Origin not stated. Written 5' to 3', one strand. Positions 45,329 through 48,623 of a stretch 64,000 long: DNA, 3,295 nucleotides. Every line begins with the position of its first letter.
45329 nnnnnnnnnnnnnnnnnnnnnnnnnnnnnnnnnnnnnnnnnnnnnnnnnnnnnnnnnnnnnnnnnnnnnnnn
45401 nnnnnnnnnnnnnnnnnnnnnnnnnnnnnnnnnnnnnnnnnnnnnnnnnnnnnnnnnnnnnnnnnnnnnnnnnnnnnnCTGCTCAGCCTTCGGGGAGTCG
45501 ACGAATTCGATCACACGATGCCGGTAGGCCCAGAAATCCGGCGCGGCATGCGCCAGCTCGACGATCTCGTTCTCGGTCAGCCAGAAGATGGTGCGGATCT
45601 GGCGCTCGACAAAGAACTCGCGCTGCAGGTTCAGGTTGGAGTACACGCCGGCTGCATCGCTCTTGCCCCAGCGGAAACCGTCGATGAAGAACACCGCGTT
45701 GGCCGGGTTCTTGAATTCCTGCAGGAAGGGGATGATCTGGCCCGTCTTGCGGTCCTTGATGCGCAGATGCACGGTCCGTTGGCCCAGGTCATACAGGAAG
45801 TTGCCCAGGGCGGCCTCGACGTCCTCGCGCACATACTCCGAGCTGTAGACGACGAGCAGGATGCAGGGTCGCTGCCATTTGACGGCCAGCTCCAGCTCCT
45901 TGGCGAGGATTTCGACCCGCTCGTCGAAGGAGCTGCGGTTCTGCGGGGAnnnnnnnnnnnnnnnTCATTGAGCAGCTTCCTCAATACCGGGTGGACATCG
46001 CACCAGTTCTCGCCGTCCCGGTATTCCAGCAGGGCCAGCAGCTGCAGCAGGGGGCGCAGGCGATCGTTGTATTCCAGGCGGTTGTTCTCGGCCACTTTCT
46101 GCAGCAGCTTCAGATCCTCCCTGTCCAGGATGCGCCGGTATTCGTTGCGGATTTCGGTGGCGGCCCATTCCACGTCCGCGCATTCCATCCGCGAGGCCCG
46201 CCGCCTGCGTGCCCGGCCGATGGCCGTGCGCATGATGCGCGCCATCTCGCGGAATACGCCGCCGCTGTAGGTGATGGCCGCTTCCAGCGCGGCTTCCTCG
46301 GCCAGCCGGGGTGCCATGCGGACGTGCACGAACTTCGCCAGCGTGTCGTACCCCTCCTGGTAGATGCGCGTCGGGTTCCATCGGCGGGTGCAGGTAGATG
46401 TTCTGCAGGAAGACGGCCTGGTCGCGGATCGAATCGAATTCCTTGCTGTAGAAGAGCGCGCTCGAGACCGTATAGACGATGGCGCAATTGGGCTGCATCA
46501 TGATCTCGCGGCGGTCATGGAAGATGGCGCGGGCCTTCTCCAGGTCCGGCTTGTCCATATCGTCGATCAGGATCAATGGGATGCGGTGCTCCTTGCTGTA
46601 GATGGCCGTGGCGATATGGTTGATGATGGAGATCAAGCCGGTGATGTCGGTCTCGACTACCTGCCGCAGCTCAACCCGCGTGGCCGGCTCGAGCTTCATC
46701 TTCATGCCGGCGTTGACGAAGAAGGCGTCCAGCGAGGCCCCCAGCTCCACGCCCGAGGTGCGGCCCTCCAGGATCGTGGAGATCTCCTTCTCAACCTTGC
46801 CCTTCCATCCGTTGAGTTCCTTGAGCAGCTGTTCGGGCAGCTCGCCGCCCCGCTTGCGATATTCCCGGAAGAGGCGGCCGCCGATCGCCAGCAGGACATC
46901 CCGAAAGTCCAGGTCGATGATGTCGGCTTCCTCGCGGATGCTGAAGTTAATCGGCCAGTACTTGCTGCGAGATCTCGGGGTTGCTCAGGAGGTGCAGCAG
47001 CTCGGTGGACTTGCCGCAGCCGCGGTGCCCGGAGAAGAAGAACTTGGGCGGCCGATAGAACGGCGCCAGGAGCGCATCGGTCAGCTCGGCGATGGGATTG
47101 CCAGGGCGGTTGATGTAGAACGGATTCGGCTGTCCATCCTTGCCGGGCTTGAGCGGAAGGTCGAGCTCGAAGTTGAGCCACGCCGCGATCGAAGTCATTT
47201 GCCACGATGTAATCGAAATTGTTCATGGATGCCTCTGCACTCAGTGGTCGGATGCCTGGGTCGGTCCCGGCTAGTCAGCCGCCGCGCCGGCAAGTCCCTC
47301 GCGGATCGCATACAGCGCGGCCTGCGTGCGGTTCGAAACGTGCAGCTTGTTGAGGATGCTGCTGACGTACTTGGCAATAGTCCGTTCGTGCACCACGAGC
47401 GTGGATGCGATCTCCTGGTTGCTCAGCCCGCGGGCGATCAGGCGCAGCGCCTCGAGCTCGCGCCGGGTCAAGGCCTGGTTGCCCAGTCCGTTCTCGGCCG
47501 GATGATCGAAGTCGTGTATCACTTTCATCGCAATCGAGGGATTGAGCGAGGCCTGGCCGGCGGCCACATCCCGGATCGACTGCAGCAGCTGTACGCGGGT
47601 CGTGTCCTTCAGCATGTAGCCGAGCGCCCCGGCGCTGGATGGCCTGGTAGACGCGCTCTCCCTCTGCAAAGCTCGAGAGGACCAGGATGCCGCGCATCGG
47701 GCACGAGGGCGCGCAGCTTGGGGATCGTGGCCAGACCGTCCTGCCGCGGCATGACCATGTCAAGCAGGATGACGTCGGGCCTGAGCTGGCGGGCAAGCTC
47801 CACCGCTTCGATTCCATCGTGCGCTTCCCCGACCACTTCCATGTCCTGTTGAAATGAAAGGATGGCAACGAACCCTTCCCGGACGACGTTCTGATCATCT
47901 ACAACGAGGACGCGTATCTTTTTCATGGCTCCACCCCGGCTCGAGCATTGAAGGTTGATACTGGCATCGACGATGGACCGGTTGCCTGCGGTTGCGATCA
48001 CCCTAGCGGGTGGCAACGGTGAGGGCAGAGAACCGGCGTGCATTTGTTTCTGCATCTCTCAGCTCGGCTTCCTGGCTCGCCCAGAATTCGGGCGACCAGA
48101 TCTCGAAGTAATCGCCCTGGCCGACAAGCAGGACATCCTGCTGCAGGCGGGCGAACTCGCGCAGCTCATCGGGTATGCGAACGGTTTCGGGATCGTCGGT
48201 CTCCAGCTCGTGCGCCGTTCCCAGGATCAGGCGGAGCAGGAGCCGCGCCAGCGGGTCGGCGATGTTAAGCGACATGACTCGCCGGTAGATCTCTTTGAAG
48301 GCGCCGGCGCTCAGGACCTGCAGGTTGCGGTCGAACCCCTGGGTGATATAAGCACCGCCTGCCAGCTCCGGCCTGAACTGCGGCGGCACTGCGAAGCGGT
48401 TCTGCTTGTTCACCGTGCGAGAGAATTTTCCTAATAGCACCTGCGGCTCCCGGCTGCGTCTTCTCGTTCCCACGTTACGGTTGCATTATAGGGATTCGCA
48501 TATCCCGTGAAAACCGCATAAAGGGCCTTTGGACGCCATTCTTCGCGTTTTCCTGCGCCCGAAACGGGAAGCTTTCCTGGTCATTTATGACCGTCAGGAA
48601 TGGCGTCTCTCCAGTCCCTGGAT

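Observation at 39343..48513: Nine-kb single-strand operon: MraZ-like, NarL RR, P-loop ATPase, N-domain+TPR, two TPR/IDR/TPR proteins (plus a membrane protein downstream)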

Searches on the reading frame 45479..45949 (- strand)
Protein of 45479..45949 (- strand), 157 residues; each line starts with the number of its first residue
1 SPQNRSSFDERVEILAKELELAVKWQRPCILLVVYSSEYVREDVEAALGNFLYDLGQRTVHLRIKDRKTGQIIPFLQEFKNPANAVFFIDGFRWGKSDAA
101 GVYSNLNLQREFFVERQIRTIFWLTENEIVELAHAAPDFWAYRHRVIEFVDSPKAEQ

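Call 102: find_homologous_proteins(query=A6, max_evalue=0.001)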
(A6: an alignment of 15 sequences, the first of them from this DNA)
Query A6 (15 sequences) (157 aa, profile of the alignment): 151 proteins with E <= 0.001 among 3515 candidates; the best 120 are listed.
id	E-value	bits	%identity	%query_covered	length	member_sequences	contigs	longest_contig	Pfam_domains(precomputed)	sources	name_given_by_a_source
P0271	8.4e-51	190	95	97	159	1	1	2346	-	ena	-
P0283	1.2e-47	180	68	100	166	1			-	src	-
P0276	3.9e-47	178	68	100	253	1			-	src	-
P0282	1.2e-46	176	69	99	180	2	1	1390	-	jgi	jgi:hypothetical protein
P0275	1.4e-46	176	72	97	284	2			PF13424.13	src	-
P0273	1.5e-46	176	70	100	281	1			PF00515.35,PF13424.13,PF13181.13,PF07719.24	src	-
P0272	3.3e-46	175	72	100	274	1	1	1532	PF13424.13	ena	-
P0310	1.1e-45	173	50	95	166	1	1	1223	-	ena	-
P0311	3.7e-45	172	54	96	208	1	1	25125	-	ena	-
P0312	1.1e-44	170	44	93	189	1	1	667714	-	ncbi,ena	-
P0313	1.8e-43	166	49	93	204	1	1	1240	-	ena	-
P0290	1.7e-42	163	62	99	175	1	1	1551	-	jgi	-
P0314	8.0e-42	161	37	93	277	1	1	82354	PF14559.13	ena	-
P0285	4.5e-41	158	62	100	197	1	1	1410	-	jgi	jgi:hypothetical protein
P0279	2.6e-40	156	69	100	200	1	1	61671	-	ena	-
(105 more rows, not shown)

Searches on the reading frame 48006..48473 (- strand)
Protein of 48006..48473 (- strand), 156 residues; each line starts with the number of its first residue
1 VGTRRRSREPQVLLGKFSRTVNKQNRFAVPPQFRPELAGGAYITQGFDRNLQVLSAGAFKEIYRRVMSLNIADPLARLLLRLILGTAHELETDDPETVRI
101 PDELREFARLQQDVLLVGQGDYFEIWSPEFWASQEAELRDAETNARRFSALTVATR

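Call 5: search_protein_families(library=pfam, max_evalue=0.01, proteins=[window:48006-48473:-])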
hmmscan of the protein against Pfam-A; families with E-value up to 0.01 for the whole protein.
seq(156 aa): 1 family
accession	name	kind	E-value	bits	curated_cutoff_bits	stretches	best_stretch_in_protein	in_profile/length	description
PF02381.23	MraZ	-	1.5e-17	63.8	23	2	84-143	2-64/72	MraZ protein, putative antitoxin-like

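Call 7: search_protein_families(library=ncbifam, max_evalue=1, proteins=[window:48006-48473:-])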
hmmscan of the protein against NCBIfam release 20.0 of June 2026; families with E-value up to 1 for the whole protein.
seq(156 aa): 6 families
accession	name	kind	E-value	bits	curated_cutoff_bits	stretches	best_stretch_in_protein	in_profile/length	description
TIGR00242.1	TIGR00242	equivalog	1e-24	87.1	98.35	1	13-145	2-136/144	division/cell wall cluster transcriptional repressor MraZ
NF001476.0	PRK00326.2-2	equivalog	1.9e-15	56.9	162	1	14-151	6-158/163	division/cell wall cluster transcriptional repressor MraZ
NF001477.0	PRK00326.2-4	equivalog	4.5e-15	55.9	162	1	13-144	4-140/155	division/cell wall cluster transcriptional repressor MraZ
NF001482.0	PRK00326.3-4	equivalog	2.3e-12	46.9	168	1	15-137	4-143/160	division/cell wall cluster transcriptional repressor MraZ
NF001475.0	PRK00326.2-1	equivalog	2.5e-07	30.7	257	1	12-131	3-127/149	division/cell wall cluster transcriptional repressor MraZ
NF001483.0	PRK00326.3-5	equivalog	0.049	13.9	239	1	81-130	77-126/155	division/cell wall cluster transcriptional repressor MraZ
